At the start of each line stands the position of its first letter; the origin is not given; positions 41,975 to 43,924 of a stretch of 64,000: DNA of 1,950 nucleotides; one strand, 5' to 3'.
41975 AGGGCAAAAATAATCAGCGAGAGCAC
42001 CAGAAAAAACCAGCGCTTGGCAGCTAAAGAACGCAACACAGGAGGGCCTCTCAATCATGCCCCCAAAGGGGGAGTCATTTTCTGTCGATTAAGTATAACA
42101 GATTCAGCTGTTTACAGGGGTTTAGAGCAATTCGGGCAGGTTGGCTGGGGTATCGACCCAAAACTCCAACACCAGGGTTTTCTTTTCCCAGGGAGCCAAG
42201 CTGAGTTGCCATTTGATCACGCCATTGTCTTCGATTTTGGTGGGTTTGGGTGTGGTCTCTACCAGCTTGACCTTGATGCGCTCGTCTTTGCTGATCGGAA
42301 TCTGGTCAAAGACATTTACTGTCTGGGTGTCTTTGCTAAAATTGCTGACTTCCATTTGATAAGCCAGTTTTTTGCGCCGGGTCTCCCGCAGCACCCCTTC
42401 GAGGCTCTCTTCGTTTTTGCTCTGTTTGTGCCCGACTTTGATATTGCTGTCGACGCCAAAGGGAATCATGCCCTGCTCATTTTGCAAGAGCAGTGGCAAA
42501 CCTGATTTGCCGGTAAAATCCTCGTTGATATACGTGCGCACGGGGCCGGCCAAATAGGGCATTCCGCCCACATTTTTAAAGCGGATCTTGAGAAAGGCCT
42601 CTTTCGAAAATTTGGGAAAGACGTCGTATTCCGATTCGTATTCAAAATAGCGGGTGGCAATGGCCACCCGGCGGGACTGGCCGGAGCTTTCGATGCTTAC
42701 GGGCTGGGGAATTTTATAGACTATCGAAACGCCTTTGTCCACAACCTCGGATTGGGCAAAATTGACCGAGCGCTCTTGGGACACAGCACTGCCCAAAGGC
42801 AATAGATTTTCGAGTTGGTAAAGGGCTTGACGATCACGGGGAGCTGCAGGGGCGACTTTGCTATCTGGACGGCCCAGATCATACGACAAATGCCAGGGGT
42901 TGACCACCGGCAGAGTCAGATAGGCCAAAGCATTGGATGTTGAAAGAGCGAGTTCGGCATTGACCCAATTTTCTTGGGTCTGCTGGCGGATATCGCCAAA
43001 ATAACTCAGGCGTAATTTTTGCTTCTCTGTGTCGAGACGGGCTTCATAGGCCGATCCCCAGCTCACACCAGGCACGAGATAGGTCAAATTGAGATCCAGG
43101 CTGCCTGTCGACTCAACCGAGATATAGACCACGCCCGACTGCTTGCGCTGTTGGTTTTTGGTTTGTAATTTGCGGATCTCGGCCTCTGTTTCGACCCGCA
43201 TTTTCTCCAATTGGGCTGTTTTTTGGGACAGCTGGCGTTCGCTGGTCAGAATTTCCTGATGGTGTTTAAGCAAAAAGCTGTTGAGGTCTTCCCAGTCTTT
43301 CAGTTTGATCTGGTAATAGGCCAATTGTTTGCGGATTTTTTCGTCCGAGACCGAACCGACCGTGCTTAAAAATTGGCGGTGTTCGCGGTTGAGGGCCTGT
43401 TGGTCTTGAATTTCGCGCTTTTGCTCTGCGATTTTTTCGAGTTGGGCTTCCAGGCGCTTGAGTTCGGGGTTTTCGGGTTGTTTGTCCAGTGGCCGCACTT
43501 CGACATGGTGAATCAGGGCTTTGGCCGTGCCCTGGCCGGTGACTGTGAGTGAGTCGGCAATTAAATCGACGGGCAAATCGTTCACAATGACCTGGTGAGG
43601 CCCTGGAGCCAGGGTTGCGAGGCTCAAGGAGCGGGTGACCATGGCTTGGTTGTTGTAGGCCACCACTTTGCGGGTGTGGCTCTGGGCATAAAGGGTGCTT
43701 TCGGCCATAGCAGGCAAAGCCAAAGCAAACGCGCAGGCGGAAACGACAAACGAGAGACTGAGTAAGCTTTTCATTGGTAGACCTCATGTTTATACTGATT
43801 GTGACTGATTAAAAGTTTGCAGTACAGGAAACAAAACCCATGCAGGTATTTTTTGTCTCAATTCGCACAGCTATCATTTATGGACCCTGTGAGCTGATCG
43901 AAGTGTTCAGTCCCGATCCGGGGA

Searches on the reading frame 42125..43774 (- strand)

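Call 66: search_protein_families(library=pfam, proteins=[window:42125-43774:-], max_evalue=0.00001)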
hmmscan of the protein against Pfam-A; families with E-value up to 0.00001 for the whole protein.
window:42125-43774:- (550 aa): 2 families
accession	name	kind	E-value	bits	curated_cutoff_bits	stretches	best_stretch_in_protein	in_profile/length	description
PF13598.12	DUF4139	-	8.5e-49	166.5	31.8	1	228-543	1-204/205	Domain of unknown function (DUF4139)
PF13600.11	DUF4140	-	8.7e-17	61.8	27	1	37-136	1-98/98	N-terminal domain of unknown function (DUF4140)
